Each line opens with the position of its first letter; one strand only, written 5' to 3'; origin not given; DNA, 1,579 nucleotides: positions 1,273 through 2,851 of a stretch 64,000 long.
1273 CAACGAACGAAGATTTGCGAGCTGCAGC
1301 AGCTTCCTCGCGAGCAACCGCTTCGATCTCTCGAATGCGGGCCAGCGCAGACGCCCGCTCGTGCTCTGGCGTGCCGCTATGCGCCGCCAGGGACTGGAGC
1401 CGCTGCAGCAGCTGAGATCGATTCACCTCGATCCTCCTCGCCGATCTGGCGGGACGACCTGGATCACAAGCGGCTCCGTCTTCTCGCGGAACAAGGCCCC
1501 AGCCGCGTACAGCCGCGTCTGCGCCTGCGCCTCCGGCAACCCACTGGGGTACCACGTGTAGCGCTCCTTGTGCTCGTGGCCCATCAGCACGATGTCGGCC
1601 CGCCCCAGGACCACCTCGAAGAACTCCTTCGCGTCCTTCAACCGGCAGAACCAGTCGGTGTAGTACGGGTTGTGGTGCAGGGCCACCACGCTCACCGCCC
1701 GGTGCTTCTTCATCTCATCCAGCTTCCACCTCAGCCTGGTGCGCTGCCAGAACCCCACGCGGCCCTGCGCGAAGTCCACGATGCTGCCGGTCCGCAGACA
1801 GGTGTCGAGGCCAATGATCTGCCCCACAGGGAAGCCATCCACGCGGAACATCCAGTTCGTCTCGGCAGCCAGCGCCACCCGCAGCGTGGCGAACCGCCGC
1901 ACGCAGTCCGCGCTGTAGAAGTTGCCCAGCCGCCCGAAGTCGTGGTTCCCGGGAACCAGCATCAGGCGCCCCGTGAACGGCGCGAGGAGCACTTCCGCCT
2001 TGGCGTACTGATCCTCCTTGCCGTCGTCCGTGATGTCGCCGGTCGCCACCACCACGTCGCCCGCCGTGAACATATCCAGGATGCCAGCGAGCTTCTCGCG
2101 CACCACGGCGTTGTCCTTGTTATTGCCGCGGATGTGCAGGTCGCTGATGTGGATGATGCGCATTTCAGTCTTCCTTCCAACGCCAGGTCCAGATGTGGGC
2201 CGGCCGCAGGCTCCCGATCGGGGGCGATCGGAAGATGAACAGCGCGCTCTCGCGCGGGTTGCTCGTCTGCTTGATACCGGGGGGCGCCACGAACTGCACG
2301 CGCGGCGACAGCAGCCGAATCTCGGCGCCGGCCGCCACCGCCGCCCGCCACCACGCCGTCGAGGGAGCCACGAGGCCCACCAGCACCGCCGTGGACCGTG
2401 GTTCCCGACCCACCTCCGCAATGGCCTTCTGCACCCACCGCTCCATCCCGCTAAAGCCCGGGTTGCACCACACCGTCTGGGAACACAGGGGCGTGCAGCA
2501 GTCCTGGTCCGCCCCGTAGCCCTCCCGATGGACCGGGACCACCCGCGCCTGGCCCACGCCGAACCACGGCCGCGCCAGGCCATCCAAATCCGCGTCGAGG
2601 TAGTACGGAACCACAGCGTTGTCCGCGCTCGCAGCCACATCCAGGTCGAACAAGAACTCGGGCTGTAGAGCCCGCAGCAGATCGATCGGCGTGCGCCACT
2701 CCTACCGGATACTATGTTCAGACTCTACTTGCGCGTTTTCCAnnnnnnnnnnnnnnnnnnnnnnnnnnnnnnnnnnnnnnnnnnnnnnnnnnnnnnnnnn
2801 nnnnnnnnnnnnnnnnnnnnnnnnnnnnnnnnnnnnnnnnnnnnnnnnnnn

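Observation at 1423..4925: Nucleotide-metabolism cluster: metallophosphoesterase, SplB-like radical SAM (leaderless?) and MazG-like pyrophosphohydrolase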

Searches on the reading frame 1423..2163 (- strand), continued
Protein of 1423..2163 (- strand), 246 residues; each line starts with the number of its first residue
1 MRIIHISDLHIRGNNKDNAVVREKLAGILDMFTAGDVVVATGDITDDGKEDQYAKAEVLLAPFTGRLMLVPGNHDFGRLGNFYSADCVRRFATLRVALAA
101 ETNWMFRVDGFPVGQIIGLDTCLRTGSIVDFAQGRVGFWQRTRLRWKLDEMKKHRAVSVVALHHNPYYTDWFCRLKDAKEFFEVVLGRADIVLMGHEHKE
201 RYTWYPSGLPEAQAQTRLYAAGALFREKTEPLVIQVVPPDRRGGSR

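Call 89: fold_search(model_id=the predicted structure, library=pdb)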
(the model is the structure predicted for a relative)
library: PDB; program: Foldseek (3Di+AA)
matches with E <= 10: 1267; with E <= 0.001: 101
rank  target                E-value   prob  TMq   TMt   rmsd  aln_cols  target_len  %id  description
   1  2hyp                  3.0e-13  1.00  0.68  0.72   3.7       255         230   24  Crystal structure of Rv0805 D66A mutant (released 2006-12-26)
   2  2hyo                  6.3e-13  1.00  0.67  0.72   3.8       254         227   23  Crystal structure of Rv0805 N97A mutant (released 2006-12-26)
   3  2hy1                  6.3e-13  1.00  0.67  0.72   3.8       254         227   24  Crystal structure of Rv0805 (released 2006-12-26)
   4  3ib7                  1.0e-12  1.00  0.64  0.54   3.9       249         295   23  Crystal structure of full length Rv0805 (released 2009-09-29)
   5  3d03_A                1.5e-12  1.00  0.64  0.58   6.1       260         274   21  1.9A structure of Glycerophoshphodiesterase (GpdQ) from Enterobacter aerogenes (released 2008-10-14)
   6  2zo9_B                4.4e-12  1.00  0.65  0.59   3.9       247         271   21  Malonate-bound structure of the glycerophosphodiesterase from Enterobacter aerogenes (GpdQ) and characterization of th (released 2008-10-07)
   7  2dxl_A                1.8e-11  1.00  0.69  0.63   5.0       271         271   19  Glycerophosphodiesterase from Enterobacter aerogenes (released 2007-05-22)
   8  9k2e_B                6.6e-10  1.00  0.61  0.39   5.9       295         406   16  Crystal structure of mSMPDL3B-dimer (released 2025-10-22)
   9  8w6p_A                1.2e-09  1.00  0.62  0.40   6.7       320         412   14  Crystal structure of dimeric murine SMPDL3A (released 2023-12-20)
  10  5fc7_A                1.8e-09  1.00  0.58  0.36   6.5       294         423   12  Murine SMPDL3A in complex with sulfate (tetragonal) (released 2016-01-27)
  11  5fc1_A                2.5e-09  1.00  0.59  0.37   6.2       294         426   13  Murine SMPDL3A in complex with sulfate (released 2016-01-27)
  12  2xmo_B                2.6e-09  1.00  0.67  0.42   6.7       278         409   14  The crystal structure of Lmo2642 (released 2011-02-23)
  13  8w6r_A                4.9e-09  1.00  0.57  0.37   6.7       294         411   12  murine SMPDL3A bound to sulfate (released 2023-12-20)
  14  5jg8_A                5.6e-09  1.00  0.59  0.30   6.4       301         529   14  Crystal structure of human acid sphingomyelinase (released 2016-07-06)
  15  5kar_A                6.0e-09  1.00  0.62  0.40   5.8       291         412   16  Murine acid sphingomyelinase-like phosphodiesterase 3b (SMPDL3B) (released 2016-10-05)
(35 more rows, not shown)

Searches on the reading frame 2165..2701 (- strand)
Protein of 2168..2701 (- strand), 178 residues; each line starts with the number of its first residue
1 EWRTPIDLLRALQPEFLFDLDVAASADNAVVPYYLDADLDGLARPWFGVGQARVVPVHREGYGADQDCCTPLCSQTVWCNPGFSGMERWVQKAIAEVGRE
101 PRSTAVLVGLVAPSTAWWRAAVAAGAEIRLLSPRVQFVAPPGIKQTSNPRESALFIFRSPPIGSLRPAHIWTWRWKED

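Call 3: search_protein_families(library=pfam, proteins=[window:2165-2653:-], max_evalue=0.1)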
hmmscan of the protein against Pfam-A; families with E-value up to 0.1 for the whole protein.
window:2165-2653:- (162 aa): 1 family
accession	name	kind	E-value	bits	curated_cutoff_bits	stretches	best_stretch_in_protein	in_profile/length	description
PF05869.16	Dam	-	2e-16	60.6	28.1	2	59-143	61-146/169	DNA N-6-adenine-methyltransferase (Dam)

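Call 4: search_protein_families(library=phrogs, proteins=[window:2165-2653:-], max_evalue=0.01)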
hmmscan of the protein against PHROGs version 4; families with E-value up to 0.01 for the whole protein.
window:2165-2653:- (162 aa): 2 families
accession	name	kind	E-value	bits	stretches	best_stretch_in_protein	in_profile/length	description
phrog_111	-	other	3.2e-26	93.8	1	2-147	83-207/345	DNA methyltransferase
phrog_6083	-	DNA, RNA and nucleotide metabolism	0.0026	18.9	1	97-144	15-68/94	DNA methylase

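Call 8: search_protein_families(library=ncbifam, proteins=[window:2165-2653:-], max_evalue=0.1)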
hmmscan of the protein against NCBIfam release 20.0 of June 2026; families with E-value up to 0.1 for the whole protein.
window:2165-2653:- (162 aa): 1 family
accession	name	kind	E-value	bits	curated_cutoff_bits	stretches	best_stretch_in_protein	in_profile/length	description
TIGR01712.1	phage_N6A_met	equivalog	2.5e-10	40.1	97.05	1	2-142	30-143/165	phage N-6-adenine-methyltransferase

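Call 75: search_protein_families(library=pfam, proteins=[window:2168-2653:-], max_evalue=0.01)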
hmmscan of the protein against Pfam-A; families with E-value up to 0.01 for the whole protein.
seq(162 aa): 1 family
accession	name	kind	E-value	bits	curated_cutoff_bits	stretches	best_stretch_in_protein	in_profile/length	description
PF05869.16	Dam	-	2e-16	60.6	28.1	1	59-143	61-146/169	DNA N-6-adenine-methyltransferase (Dam)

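Call 76: find_homologous_proteins(query=window:2168-2701:-, max_evalue=0.00001)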
Query seq(178 aa) (178 aa): 45 proteins with E <= 0.00001 among 516 candidates.
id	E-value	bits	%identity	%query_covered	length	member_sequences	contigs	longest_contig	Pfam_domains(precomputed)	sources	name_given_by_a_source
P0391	1.4e-102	359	99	88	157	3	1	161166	PF05869.17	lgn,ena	-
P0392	8.3e-51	191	55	100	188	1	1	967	PF05869.17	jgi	jgi:phage N-6-adenine-methyltransferase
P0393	1.3e-47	180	51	99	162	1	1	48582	PF05869.17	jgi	jgi:phage N-6-adenine-methyltransferase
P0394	2.2e-46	176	53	100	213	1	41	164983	PF05869.17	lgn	-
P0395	3.3e-45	172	51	100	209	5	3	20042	PF05869.17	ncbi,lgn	-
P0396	3.8e-44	169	51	100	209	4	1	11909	PF05869.17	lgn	-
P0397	6.9e-43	165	68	62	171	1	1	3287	PF05869.17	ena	-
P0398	1.1e-42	164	51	100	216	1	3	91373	PF05869.17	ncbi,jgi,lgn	jgi:phage N-6-adenine-methyltransferase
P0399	7.5e-42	161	48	100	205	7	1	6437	PF05869.17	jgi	jgi:phage N-6-adenine-methyltransferase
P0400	2.0e-41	160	52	99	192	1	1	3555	PF05869.17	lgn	-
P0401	2.3e-41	160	49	98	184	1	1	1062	PF05869.17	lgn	-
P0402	3.5e-41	159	48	100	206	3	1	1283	PF05869.17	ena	-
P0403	1.5e-40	157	48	99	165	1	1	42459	PF05869.17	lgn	-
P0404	7.0e-40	155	49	99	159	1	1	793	PF05869.17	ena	-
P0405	2.1e-39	153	47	99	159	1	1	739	PF05869.17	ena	-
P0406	1.2e-36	144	46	99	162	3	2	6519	PF05869.17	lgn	-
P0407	3.2e-36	143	47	99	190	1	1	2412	PF05869.17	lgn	-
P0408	7.4e-36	142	48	99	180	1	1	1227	PF05869.17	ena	-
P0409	2.5e-35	140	45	99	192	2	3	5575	PF05869.17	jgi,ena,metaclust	metaclust:\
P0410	1.4e-34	138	41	100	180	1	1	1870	PF05869.17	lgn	-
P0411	2.3e-34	137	43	99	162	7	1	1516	PF05869.17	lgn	-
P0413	7.3e-32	129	44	99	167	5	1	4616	PF05869.17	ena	-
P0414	2.4e-31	127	44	99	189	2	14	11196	PF05869.17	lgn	-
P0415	3.1e-31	127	43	99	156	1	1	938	PF05869.17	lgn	-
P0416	4.0e-31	126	42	99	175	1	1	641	PF05869.17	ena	-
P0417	4.6e-31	126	44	99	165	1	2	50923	PF05869.17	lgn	-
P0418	8.5e-31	125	41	99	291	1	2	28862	PF05869.17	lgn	-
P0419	9.0e-31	125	43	99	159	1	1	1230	PF05869.17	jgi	jgi:phage N-6-adenine-methyltransferase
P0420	9.5e-31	125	43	99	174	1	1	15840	PF05869.17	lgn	-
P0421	6.0e-29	119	43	99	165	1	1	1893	PF05869.17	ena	-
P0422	2.0e-26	111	40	100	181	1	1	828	PF05869.17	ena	-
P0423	2.8e-24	104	38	99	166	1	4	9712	PF05869.17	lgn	-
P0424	8.6e-24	102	40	96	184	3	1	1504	PF05869.17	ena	-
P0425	1.5e-23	102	40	99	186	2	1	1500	PF05869.17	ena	-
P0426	1.9e-22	98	40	100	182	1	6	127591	PF05869.17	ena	-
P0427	2.6e-22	98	40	96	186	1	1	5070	PF05869.17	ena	-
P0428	2.8e-21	94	35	98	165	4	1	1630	PF05869.17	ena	-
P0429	6.0e-21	93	39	96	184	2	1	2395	PF05869.17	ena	-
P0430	9.0e-21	93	37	98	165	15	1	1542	PF05869.17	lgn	-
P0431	3.3e-19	87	38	99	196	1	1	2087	PF05869.17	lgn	-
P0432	6.2e-17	80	31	99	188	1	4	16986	PF05869.17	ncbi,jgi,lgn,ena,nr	ncbi:MAG TPA: DNA N-6-adenine-methyltransferase [Candidatus Latescibacteria bacterium]|nr:DNA N-6-ad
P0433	4.0e-16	77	37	98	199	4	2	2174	PF05869.17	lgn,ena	-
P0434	3.5e-15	74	45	57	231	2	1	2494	PF05869.17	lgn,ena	-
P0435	8.7e-12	63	35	88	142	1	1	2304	PF05869.17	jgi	jgi:phage N-6-adenine-methyltransferase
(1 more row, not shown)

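Call 83: search_protein_families(library=padloc, proteins=[window:2165-2653:-], max_evalue=0.001)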
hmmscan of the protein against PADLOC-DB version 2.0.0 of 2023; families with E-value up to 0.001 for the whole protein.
window:2165-2653:- (162 aa): 1 family
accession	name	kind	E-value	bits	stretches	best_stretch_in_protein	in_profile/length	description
PDLC03721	oMTase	-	0.00019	19.5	0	59-113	108-160/237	orphan methyltransferase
